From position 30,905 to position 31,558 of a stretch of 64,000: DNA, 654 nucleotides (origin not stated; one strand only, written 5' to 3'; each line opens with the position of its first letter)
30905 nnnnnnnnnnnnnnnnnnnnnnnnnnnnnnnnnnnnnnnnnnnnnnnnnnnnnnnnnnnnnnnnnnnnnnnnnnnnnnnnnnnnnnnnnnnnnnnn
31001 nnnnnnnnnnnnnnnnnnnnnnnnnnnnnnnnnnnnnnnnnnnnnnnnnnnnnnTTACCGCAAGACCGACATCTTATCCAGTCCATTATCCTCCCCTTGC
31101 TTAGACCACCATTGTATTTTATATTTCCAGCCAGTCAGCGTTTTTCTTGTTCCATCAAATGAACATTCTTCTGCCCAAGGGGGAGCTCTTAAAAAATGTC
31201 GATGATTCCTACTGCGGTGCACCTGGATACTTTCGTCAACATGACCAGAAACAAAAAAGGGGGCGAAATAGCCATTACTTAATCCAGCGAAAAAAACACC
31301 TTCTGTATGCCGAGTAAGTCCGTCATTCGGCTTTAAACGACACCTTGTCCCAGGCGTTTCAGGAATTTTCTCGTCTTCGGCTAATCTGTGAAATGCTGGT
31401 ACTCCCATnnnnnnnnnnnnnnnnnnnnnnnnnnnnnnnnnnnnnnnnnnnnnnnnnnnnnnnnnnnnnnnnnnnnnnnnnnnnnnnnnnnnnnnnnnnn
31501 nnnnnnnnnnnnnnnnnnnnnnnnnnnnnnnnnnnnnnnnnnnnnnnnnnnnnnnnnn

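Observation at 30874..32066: Cluster of three paralogous CxxC...CxxC zinc-ribbon miniproteins plus an unknown 117-aa protein, abutting the right IR arm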

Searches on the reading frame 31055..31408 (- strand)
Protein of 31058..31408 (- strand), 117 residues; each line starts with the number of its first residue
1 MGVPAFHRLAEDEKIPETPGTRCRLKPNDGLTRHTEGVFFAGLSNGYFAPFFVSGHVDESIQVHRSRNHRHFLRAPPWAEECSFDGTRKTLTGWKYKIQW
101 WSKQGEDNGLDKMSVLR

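Call 7: search_protein_families(library=pfam, max_evalue=10, proteins=[window:31058-31408:-])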
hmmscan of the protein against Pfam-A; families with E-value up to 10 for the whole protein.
seq(117 aa): 0 families

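Call 8: search_protein_families(library=ncbifam, max_evalue=10, proteins=[window:31058-31408:-])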
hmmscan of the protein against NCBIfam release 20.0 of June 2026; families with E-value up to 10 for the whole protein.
seq(117 aa): 0 families

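Call 19: find_encoding_contigs(protein=window:31058-31408:-, flank=10000, max_places=10)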
Protein seq(117 aa) (117 aa): 12 contigs read that carry it; 8 places shown.
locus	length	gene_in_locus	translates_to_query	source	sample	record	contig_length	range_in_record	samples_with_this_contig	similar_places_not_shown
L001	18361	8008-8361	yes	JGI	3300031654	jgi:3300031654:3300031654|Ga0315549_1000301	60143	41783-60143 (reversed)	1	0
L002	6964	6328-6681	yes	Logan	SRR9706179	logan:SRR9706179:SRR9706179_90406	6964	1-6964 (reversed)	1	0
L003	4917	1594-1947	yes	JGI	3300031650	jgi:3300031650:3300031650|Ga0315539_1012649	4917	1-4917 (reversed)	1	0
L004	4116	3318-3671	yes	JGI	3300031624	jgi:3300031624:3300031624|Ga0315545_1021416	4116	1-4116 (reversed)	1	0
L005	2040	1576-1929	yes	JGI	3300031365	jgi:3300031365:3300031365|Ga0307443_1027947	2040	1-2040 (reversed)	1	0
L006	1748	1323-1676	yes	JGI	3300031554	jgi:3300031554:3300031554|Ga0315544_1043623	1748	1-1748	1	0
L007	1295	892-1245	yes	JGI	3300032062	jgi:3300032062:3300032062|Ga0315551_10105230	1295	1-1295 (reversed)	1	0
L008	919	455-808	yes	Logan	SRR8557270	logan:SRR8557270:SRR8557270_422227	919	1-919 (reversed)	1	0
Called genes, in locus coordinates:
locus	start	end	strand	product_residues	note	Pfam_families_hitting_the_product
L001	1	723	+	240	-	PF00091:Tubulin, PF12327:FtsZ_C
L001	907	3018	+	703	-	PF03477:ATP-cone, PF13597:NRDD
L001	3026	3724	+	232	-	PF04055:Radical_SAM, PF13353:Fer4_12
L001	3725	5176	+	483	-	PF13567:DUF4131, PF03772:Competence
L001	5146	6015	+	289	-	PF00753:Lactamase_B, PF12706:Lactamase_B_2 (weak)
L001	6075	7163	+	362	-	PF13207:AAA_17 (faint), PF00406:ADK (weak)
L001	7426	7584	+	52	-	-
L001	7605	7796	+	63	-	-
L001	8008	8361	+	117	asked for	-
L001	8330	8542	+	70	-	-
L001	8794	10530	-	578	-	PF19077:Big_13 (faint)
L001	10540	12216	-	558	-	PF00404:Dockerin_1 (weak)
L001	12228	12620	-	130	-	PF00072:Response_reg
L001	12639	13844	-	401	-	PF00989:PAS, PF08448:PAS_4, PF13426:PAS_9, PF00512:HisKA, PF02518:HATPase_c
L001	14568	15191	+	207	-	PF02163:Peptidase_M50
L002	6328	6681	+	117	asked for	-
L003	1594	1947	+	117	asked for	-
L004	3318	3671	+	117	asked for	-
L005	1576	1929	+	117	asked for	-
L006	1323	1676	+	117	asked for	-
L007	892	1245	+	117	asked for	-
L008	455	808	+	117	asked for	-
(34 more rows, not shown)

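Call 21: find_homologous_proteins(query=window:31058-31408:-, max_evalue=10)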
Query seq(117 aa) (117 aa): 1 proteins with E <= 10 among 2 candidates.
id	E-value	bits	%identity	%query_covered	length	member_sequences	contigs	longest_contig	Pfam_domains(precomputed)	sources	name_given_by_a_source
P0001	2.5e-78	278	100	100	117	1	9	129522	-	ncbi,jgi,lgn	-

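Call 33: search_protein_representatives(protein=window:31058-31408:-)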
Query: 117 residues. Proteins with E-value up to 0.001 (for the whole library): 8; up to 1e-10: 4; up to 1e-30: 0. The best 8 are listed.
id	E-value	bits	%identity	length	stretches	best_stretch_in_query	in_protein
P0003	3.6e-19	85.1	51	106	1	6-103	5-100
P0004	6.1e-17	77.9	48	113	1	6-110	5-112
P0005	4.7e-13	65.4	46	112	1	30-109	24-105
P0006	2.8e-11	59.6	44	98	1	32-101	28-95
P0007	2.5e-10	56.5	37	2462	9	80-114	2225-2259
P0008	1.8e-08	50.5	33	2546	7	82-115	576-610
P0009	1.3e-05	41.3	43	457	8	84-102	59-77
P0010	7.9e-04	35.5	35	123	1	5-113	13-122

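Call 45: find_homologous_proteins(query=A2, max_evalue=0.01)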
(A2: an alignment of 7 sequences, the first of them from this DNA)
Query A2 (7 sequences) (117 aa, profile of the alignment): 8 proteins with E <= 0.01 among 315 candidates.
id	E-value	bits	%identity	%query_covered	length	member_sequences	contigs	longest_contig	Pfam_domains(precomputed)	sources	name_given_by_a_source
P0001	1.1e-43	166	100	100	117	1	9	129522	-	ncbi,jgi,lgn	-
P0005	9.9e-37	143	39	97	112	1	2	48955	-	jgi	jgi:hypothetical protein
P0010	4.9e-34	135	31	94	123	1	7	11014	-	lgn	-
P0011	5.0e-33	132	59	88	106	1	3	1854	-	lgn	-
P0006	2.9e-30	123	38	81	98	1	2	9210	-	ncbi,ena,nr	ncbi:MAG: hypothetical protein ISS88_02620 [Candidatus Portnoybacteria bacterium]|nr:hypothetical pr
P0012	9.2e-28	115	43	58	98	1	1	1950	-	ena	-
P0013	2.3e-27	113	27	56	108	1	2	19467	-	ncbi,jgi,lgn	-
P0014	4.8e-27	112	45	56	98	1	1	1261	-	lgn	-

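Call 46: find_encoding_contigs(protein=P0005, flank=4000, max_places=2)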
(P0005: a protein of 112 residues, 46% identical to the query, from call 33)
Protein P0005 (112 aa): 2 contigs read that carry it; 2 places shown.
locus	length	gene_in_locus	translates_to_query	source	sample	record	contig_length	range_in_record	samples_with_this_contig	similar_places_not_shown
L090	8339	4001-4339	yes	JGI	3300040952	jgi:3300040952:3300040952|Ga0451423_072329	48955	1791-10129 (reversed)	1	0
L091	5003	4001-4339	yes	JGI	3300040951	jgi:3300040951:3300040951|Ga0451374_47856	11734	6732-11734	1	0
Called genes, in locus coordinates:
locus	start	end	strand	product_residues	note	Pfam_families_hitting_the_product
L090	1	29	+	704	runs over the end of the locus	PF03477:ATP-cone, PF13597:NRDD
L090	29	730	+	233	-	PF13353:Fer4_12, PF04055:Radical_SAM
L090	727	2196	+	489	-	PF13567:DUF4131, PF03772:Competence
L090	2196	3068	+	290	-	PF25281:MBL_MAP1B (faint), PF00753:Lactamase_B, PF12706:Lactamase_B_2 (weak)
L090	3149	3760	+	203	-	PF00334:NDK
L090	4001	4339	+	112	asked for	-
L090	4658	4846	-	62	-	PF00830:Ribosomal_L28 (weak)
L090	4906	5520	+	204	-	PF02163:Peptidase_M50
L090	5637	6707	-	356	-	PF00089:Trypsin, PF13365:Trypsin_2, PF13180:PDZ_2, PF17820:PDZ_6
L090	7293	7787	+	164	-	-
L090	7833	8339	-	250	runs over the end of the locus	PF00961:LAGLIDADG_1 (faint), PF14528:LAGLIDADG_3 (weak)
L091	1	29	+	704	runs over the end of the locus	PF03477:ATP-cone, PF13597:NRDD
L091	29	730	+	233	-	PF13353:Fer4_12, PF04055:Radical_SAM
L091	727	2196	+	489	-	PF13567:DUF4131, PF03772:Competence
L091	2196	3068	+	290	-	PF25281:MBL_MAP1B (faint), PF00753:Lactamase_B, PF12706:Lactamase_B_2 (weak)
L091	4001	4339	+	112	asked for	-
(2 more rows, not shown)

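Call 47: find_encoding_contigs(protein=P0010, flank=4000, max_places=2)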
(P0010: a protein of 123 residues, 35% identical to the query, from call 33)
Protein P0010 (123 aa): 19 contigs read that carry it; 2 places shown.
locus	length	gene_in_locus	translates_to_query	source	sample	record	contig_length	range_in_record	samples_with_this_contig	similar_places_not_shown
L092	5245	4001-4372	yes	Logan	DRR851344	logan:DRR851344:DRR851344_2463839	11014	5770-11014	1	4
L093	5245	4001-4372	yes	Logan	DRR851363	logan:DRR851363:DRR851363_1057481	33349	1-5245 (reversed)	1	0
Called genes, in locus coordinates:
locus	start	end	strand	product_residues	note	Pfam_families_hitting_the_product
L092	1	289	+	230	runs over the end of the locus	PF04055:Radical_SAM, PF13353:Fer4_12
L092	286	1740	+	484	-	PF13567:DUF4131, PF03772:Competence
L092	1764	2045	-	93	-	-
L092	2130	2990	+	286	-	PF00753:Lactamase_B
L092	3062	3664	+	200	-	PF00334:NDK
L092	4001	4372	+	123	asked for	-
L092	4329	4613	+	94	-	-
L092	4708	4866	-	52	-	PF00830:Ribosomal_L28 (weak)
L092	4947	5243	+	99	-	?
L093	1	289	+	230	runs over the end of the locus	PF04055:Radical_SAM, PF13353:Fer4_12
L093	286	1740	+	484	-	PF13567:DUF4131, PF03772:Competence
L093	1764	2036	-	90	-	-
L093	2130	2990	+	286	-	PF00753:Lactamase_B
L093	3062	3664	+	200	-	PF00334:NDK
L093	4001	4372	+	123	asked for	-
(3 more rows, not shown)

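Call 48: find_encoding_contigs(protein=P0006, flank=4000, max_places=2)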
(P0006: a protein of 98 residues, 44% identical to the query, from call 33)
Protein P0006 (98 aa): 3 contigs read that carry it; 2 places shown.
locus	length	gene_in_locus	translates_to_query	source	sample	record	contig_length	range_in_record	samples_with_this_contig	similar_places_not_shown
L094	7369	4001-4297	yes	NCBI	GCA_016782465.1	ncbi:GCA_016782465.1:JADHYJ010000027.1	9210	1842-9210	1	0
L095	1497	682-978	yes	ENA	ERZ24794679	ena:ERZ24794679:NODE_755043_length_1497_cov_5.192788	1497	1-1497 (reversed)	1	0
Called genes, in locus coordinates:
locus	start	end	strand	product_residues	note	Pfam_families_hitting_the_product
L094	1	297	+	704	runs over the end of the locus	PF03477:ATP-cone, PF13597:NRDD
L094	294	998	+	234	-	PF13353:Fer4_12, PF04055:Radical_SAM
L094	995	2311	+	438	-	PF13567:DUF4131, PF03772:Competence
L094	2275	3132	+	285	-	PF00753:Lactamase_B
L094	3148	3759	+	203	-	PF00334:NDK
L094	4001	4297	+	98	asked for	-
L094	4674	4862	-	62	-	PF00830:Ribosomal_L28 (weak)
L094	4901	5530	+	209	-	PF02163:Peptidase_M50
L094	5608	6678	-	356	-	PF00089:Trypsin, PF13365:Trypsin_2, PF13180:PDZ_2, PF17820:PDZ_6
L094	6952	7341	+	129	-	PF00293:NUDIX, PF14815:NUDIX_4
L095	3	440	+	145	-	?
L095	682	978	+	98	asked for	-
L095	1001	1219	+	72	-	-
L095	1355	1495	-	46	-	?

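Call 64: predict_structure(alignment_id=A5)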
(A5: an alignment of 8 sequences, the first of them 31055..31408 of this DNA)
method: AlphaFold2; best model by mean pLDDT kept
length: 117 residues; sequences in the alignment: 8
mean_pLDDT: 79.5   pTM: 0.72
mean pLDDT of the five models: 79.5, 79.2, 78.9, 76.4, 70.8
residues with pLDDT >= 90: 22; 70-90: 67; 50-70: 25; < 50: 3
segments of 3 or more residues with pLDDT < 50: none
pLDDT, mean of each block of 10 residues (from residue 1): 71 86 77 74 92 81 82 89 89 89 62 56
secondary structure, 60 per line:
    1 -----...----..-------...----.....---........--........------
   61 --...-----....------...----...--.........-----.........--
elements in order: E6-8 E22-24 H29-33 E37-44 E47-54 E63-65 E71-74 E81-83 E88-90 E93-101 E107-115

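Call 73: search_protein_families(library=padloc, max_evalue=1, proteins=[window:31058-31408:-])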
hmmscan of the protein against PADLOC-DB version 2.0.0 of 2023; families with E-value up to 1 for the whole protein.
seq(117 aa): 0 families

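Call 74: search_protein_families(library=phrogs, max_evalue=1, proteins=[window:31058-31408:-])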
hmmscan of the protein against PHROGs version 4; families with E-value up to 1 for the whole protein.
seq(117 aa): 0 families
